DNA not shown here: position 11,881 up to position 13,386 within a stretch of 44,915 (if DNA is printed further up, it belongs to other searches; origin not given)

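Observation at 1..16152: Giant glycosylated adhesin fused through one TM helix to a cytoplasmic HerA/FtsK-class ATPase, heading a translationally coupled coiled-coil operon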

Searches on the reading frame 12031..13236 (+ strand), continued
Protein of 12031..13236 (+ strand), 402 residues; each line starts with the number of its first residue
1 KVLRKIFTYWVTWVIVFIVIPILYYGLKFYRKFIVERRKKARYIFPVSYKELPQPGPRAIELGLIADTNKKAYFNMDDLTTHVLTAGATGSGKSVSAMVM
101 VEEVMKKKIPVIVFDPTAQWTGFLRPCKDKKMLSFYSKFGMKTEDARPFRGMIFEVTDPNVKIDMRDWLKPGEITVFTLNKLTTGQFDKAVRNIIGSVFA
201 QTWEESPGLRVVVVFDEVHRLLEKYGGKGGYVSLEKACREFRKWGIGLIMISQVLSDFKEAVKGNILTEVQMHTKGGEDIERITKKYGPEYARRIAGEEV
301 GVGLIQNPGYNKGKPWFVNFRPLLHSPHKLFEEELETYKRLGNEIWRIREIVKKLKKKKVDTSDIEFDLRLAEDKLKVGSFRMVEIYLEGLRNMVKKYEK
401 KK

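Call 25: find_encoding_contigs(protein=P0120, flank=10000, max_places=2)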
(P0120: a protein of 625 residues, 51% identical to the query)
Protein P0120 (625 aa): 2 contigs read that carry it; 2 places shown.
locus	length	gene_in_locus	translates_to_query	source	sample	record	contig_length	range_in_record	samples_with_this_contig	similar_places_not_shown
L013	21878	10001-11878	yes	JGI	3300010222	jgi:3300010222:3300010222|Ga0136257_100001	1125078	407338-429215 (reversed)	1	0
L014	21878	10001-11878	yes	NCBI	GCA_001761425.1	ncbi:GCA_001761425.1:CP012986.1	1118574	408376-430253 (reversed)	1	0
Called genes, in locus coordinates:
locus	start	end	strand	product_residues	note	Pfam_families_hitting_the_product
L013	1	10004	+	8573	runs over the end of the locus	-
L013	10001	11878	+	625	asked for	PF01935:DUF87, PF04851:ResIII (weak), PF05872:HerA_C (faint), PF12846:AAA_10 (faint)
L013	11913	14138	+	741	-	-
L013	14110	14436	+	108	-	-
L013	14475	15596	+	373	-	PF03952:Enolase_N, PF00113:Enolase_C, PF13378:MR_MLE_C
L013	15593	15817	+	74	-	-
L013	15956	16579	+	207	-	PF00318:Ribosomal_S2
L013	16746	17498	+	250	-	-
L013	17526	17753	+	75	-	-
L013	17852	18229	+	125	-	PF01248:Ribosomal_L7Ae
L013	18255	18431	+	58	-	PF01200:Ribosomal_S28e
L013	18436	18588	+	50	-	PF01246:Ribosomal_L24e, PF24461:DUF7576 (weak)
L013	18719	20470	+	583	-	PF00009:GTP_EFTU, PF01926:MMR_HSR1 (weak), PF11987:IF-2, PF14578:GTP_EFTU_D4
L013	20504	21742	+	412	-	PF04894:Nre_N, PF04895:Nre_C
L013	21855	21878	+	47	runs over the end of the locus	-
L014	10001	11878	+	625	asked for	PF01935:DUF87, PF04851:ResIII (weak), PF05872:HerA_C (faint), PF12846:AAA_10 (faint)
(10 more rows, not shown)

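Call 35: search_solved_structures(query=A1, max_evalue=1, show_alignments=2)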
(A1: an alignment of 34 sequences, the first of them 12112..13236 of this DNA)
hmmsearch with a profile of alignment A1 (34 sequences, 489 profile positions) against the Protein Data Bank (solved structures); distinct sequences matched with E-value up to 1: 15.
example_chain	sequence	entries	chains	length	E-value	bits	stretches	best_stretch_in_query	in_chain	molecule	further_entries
4d2i_A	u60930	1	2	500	7.4e-12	48.3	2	253-394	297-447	HERA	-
9x1l_A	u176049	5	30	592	2.7e-09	39.8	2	300-369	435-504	DNA helicase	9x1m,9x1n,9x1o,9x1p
9c1m_M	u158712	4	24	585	6.8e-09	38.5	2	289-373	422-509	ATP-binding protein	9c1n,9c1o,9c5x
8wiv_A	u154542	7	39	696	9.2e-09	38.1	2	129-192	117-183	Helicase HerA central domain-containing protein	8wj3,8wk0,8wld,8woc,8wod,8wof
11kk_A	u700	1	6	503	5e-08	35.7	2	170-243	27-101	HerA like helicase YjgR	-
8xau_A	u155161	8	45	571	7.4e-07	31.8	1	289-372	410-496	ATP-binding protein | HerA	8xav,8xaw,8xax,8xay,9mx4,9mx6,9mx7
8ziq_M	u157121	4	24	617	1.7e-06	30.7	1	257-364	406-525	HerA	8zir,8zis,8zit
6o1w_A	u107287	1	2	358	0.013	17.8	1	100-196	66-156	DNA translocase coupling protein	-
6o1x_A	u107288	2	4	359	0.013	17.8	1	100-196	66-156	DNA translocase coupling protein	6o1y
6o1z_A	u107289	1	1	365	0.014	17.7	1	100-196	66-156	DNA translocase coupling protein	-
6sz9_A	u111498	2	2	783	0.038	16.3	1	149-184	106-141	IcmO (DotL)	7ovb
2iuu_A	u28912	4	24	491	0.08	15.2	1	169-198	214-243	DNA TRANSLOCASE FTSK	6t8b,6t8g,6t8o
2iut_A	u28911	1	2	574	0.11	14.7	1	169-198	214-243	DNA TRANSLOCASE FTSK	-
9t5j_C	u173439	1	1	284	0.36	13.1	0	173-208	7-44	GPN-loop GTPase 3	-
2ius_A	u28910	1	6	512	0.75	12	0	169-196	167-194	DNA TRANSLOCASE FTSK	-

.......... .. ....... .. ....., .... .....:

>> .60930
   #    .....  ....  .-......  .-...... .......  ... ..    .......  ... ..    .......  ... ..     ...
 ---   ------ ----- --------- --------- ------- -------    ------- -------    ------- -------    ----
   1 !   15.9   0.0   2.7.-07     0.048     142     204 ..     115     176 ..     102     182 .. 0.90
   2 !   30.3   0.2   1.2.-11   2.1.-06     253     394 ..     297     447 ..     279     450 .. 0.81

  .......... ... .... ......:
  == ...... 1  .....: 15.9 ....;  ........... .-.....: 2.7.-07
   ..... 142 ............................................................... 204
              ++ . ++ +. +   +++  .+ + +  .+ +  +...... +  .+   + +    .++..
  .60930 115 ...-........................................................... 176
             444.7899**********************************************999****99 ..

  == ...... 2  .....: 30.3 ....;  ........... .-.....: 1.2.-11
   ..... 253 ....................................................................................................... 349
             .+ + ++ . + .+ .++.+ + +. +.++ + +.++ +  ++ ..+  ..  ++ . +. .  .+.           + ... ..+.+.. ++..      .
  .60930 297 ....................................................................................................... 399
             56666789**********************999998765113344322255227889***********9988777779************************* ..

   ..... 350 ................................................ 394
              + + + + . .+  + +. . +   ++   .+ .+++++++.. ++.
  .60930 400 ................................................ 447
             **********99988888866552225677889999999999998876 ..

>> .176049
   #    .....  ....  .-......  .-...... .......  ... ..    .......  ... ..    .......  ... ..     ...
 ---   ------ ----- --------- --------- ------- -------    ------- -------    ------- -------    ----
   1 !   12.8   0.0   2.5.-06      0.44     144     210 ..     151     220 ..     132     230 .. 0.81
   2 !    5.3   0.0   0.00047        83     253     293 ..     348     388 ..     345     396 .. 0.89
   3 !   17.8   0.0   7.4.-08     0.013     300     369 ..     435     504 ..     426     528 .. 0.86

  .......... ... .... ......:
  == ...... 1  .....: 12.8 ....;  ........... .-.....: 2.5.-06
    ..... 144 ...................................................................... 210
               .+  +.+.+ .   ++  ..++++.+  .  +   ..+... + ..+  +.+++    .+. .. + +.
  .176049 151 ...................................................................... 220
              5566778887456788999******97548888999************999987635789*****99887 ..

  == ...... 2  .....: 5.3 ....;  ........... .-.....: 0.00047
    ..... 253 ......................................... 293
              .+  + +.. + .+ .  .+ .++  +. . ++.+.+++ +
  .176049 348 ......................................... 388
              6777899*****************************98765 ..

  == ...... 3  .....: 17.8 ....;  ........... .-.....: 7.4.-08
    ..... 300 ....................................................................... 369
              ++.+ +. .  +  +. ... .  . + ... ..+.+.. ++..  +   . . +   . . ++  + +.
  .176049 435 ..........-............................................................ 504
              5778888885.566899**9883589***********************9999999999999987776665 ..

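Call 41: predict_structure(alignment_id=A1)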
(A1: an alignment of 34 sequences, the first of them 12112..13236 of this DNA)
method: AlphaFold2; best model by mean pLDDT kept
length: 375 residues; sequences in the alignment: 34
mean_pLDDT: 90.3   pTM: 0.89
mean pLDDT of the five models: 90.3, 89.5, 88.4, 88.2, 84.0
residues with pLDDT >= 90: 275; 70-90: 82; 50-70: 15; < 50: 3
segments of 3 or more residues with pLDDT < 50: 14-16
pLDDT, mean of each block of 10 residues (from residue 1): 67 52 90 93 92 93 91 98 97 96 95 96 95 93 97 94 96 93 96 88 90 94 87 79 88 85 84 88 89 96 94 94 93 93 95 95 93 73
secondary structure, 60 per line:
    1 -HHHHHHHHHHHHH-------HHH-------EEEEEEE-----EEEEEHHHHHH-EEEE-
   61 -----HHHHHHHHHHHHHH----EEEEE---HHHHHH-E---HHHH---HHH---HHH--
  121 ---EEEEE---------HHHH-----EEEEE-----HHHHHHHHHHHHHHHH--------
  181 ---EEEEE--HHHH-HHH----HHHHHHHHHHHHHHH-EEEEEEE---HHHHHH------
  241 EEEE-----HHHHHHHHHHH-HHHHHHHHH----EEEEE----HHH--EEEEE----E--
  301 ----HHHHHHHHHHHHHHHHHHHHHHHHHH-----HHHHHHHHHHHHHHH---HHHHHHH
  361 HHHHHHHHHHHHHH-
elements in order: H2-14 E32-38 E44-48 H49-54 E56-59 H66-79 E84-88 H92-97 H103-106 E124-128 H138-141 E147-151 H157-172 E184-188 H191-194 H203-217 E219-225 H229-234 E241-244 H250-260 H262-270 E275-279 E289-293 H305-330 H336-350 H354-374

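Call 44: fold_search(model_id=the predicted structure, library=pdb)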
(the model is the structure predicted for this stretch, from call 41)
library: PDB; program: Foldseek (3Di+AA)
matches with E <= 10: 1480; with E <= 0.001: 198
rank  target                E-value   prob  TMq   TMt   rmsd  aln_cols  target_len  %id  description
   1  4d2i_A                1.3e-11  1.00  0.53  0.43  13.7       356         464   16  Crystal structure of the HerA hexameric DNA translocase from Sulfolobus solfataricus bound to AMP-PNP (released 2014-12-03)
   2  4d2i_B                1.4e-11  1.00  0.50  0.42  15.1       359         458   16  Crystal structure of the HerA hexameric DNA translocase from Sulfolobus solfataricus bound to AMP-PNP (released 2014-12-03)
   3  9x1l_A                1.9e-10  1.00  0.52  0.35  13.4       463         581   18  The cryo-EM structure of HerA-NurA complex with AMPPNP from Thermococcus kodakarensis (released 2026-02-04)
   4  9x1m_A                2.4e-10  1.00  0.54  0.36   9.6       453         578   17  The cryo-EM structure of HerA-NurA complex with AMPPNP and dsDNA from Thermococcus kodakarensis (released 2026-02-04)
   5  8wiv_D                4.3e-10  1.00  0.52  0.34  14.3       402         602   17  Cryo-EM structure of a bacterial protein (released 2024-09-11)
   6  8xav_A                1.9e-09  1.00  0.52  0.35  19.1       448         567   12  Cryo-EM structure of an anti-phage defense complex (released 2024-06-05)
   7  8woc_A                2.2e-09  1.00  0.51  0.54   5.5       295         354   18  Cryo-EM structure of SIR2/HerA complex (released 2024-09-11)
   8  8wod_D                4.1e-09  1.00  0.50  0.39  15.4       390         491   15  Cryo-EM structure of SIR2/HerA complex (released 2024-09-11)
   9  8xau_A                5.1e-09  1.00  0.49  0.34  19.4       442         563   12  Cryo-EM structure of HerA (released 2024-06-05)
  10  8wiv_A                7.3e-09  1.00  0.52  0.48  15.4       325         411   18  Cryo-EM structure of a bacterial protein (released 2024-09-11)
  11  6t8b_D                9.7e-09  1.00  0.41  0.39  14.3       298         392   19  FtsK motor domain with dsDNA, translocating state (released 2019-11-20)
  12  8xau_F                1.0e-08  1.00  0.49  0.35  19.7       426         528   12  Cryo-EM structure of HerA (released 2024-06-05)
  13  7f6d_A                1.1e-08  1.00  0.54  0.40   7.0       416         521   12  Reconstruction of the HerA-NurA complex from Deinococcus radiodurans (released 2022-06-29)
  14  2ius_E                1.1e-08  1.00  0.41  0.41  14.3       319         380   15  E. coli FtsK motor domain (released 2006-08-29)
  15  6t8g_A                1.4e-08  1.00  0.41  0.39  13.4       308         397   18  Stalled FtsK motor domain bound to dsDNA (released 2019-11-20)
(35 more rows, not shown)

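Call 56: search_protein_representatives(protein=window:12112-13236:+)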
Query: 375 residues. Proteins with E-value up to 0.001 (for the whole library): 1144; up to 1e-10: 507; up to 1e-30: 362. The best 150 are listed.
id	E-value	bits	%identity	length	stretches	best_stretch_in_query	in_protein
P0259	1.1e-166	570.9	69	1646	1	10-374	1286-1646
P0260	5.8e-163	558.6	67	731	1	10-368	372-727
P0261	2.4e-160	550.0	65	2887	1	1-367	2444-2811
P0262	3.0e-160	549.7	66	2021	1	1-375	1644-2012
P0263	9.0e-158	541.5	65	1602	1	5-366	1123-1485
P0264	2.5e-154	530.2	64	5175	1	5-375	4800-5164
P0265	4.4e-153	526.1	64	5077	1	4-373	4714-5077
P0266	7.0e-153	525.5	61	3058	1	4-365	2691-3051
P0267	4.0e-151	519.7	62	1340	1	3-365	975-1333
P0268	3.6e-148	510.0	62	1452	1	4-366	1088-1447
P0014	4.2e-148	509.7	59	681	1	4-368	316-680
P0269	1.2e-147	508.3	61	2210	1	4-368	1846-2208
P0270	6.0e-147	505.9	62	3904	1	3-370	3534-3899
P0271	2.0e-146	504.2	61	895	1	4-366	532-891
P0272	3.6e-146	503.4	63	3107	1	2-369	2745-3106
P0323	2.0e-116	405.5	50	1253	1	10-372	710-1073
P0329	3.4e-113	394.8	49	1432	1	3-370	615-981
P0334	1.5e-111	389.5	51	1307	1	6-371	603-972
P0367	3.4e-105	368.5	49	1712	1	10-373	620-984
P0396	4.3e-103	361.6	47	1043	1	10-369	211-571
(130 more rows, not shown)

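Call 59: search_protein_families(library=pfam, proteins=[P0329, P0367, P0334, P0396, P0323], max_evalue=0.001)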
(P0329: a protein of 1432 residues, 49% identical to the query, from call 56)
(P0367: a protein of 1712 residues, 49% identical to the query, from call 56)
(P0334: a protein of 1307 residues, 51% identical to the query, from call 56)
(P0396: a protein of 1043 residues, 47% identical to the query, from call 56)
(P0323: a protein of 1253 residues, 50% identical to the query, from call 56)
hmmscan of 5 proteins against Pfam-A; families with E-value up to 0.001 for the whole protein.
P0329 (1432 aa): 4 families
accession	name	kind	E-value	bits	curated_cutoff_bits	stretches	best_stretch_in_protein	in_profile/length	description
PF01935.23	DUF87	-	7.3e-10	39.8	23.2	1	643-741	1-81/220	Helicase HerA, central domain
PF05872.18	HerA_C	-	2.2e-08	33.7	22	1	651-715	9-74/502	Helicase HerA-like C-terminal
PF19027.5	DUF5752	-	0.00035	20.4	23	0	1090-1117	52-79/208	Family of unknown function (DUF5752)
PF01580.24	FtsK_SpoIIIE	-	0.00052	20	24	0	642-685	19-61/221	FtsK/SpoIIIE family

P0367 (1712 aa): 9 families
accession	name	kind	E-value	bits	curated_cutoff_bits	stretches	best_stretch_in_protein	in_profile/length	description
PF01935.23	DUF87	-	2e-13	51.4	23.2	1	644-756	2-84/220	Helicase HerA, central domain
PF00515.34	TPR_1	-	5.8e-11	42.2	27.8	1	1667-1696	5-34/34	Tetratricopeptide repeat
PF13181.12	TPR_8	-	3.2e-10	39.8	25.7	1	1664-1696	2-34/34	Tetratricopeptide repeat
PF07719.23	TPR_2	-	3.7e-09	36.4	27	1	1665-1696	3-34/34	Tetratricopeptide repeat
PF13620.12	CarboxypepD_reg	-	3.2e-05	24.6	32.3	1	265-328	2-70/82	Carboxypeptidase regulatory-like domain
PF14559.12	TPR_19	-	0.00015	22.5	25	1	1644-1706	6-68/68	Tetratricopeptide repeat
PF24575.1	TPR_Slam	-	0.00017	22.4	35.2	1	1627-1683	44-101/104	Surface lipoprotein assembly modifier, N-terminal TPR repeats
PF13424.12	TPR_12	-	0.00019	22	30.1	1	1634-1691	8-73/77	Tetratricopeptide repeat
PF13176.12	TPR_7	-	0.00073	19.9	27.9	0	1668-1695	4-31/36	Tetratricopeptide repeat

P0334 (1307 aa): 6 families
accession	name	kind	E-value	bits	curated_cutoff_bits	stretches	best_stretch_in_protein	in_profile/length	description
PF01935.23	DUF87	-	1.7e-10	41.9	23.2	1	635-718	4-69/220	Helicase HerA, central domain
PF13715.12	CarbopepD_reg_2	-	1e-06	29.1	32.2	1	243-321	1-82/88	CarboxypepD_reg-like domain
PF13620.12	CarboxypepD_reg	-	1.3e-05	25.9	32.3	1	242-315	1-81/82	Carboxypeptidase regulatory-like domain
PF05872.18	HerA_C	-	0.00011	21.5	22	1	640-704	9-73/502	Helicase HerA-like C-terminal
PF01580.24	FtsK_SpoIIIE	-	0.00021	21.2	24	0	636-687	24-78/221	FtsK/SpoIIIE family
PF00270.35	DEAD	-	0.00023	21.4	26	1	654-798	16-135/167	DEAD/DEAH box helicase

P0396 (1043 aa): 3 families
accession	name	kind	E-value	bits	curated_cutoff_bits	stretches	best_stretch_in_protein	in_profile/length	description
PF01935.23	DUF87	-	2.1e-15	57.9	23.2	1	235-333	2-82/220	Helicase HerA, central domain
PF10412.15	TrwB_AAD_bind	-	4.8e-05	22.9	20.5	1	251-295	12-56/387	Type IV secretion-system coupling protein DNA-binding domain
PF05872.18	HerA_C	-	0.00015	21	22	0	245-300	12-67/502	Helicase HerA-like C-terminal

P0323 (1253 aa): 5 families
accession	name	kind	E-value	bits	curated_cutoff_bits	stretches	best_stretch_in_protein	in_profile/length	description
PF13620.12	CarboxypepD_reg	-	6.9e-11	42.8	32.3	1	264-325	1-68/82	Carboxypeptidase regulatory-like domain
PF01935.23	DUF87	-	1.9e-10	41.6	23.2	1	733-832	1-82/220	Helicase HerA, central domain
PF05872.18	HerA_C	-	2.6e-07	30.1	22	1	740-823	8-92/502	Helicase HerA-like C-terminal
PF15976.11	CooC_C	-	8e-05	23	29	0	265-302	19-56/93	CS1-pili formation C-terminal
PF01580.24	FtsK_SpoIIIE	-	8.3e-05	22.6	24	1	730-782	17-72/221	FtsK/SpoIIIE family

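Call 74: search_protein_families(library=padloc, proteins=[window:12031-13236:+], max_evalue=0.001)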
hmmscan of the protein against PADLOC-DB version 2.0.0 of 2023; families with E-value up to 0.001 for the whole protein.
window:12031-13236:+ (402 aa): 9 families
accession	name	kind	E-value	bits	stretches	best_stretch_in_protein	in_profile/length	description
PDLC04140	mad8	-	1.7e-18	65.2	2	134-287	140-266/314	mads_8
PDLC04105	HerA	-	1.8e-12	44.7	2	59-116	143-203/576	-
PDLC01055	HerA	-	7.9e-08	29.5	0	70-119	147-198/532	Type III coevolved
PDLC04103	HerA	-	1.8e-07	27.9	1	80-121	172-213/579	-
PDLC04107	HerA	-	7.3e-05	19.9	1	59-116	146-206/306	-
PDLC04099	HerA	-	0.0002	18.7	1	65-117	153-207/214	-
PDLC02707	PbeA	-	0.0002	18.1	1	76-221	264-390/672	PbeA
PDLC04106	HerA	-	0.0002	18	0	68-107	162-202/667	-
PDLC02684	DndH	-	0.00078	15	0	57-120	1340-1415/1715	DndH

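Call 91: find_encoding_contigs(protein=P0067, flank=10000, max_places=1)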
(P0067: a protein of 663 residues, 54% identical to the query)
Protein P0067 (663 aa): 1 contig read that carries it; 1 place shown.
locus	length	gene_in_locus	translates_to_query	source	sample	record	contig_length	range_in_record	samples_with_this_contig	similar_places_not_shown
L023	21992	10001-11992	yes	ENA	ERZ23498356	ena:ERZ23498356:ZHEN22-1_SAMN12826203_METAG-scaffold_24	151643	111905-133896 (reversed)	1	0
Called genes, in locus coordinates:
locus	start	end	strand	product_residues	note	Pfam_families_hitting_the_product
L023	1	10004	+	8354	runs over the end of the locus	-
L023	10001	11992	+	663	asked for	PF01935:DUF87, PF12846:AAA_10 (faint)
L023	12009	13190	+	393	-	-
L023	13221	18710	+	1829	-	PF07944:Beta-AFase-like_GH127_cat (faint)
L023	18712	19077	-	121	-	PF13466:STAS_2 (weak)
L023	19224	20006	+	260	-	PF00520:Ion_trans, PF07885:Ion_trans_2, PF02254:TrkA_N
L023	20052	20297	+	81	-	PF02080:TrkA_C (weak)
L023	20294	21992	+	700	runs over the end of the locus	PF16927:HisKA_7TM, PF05763:DUF835, PF02254:TrkA_N, PF02080:TrkA_C (weak)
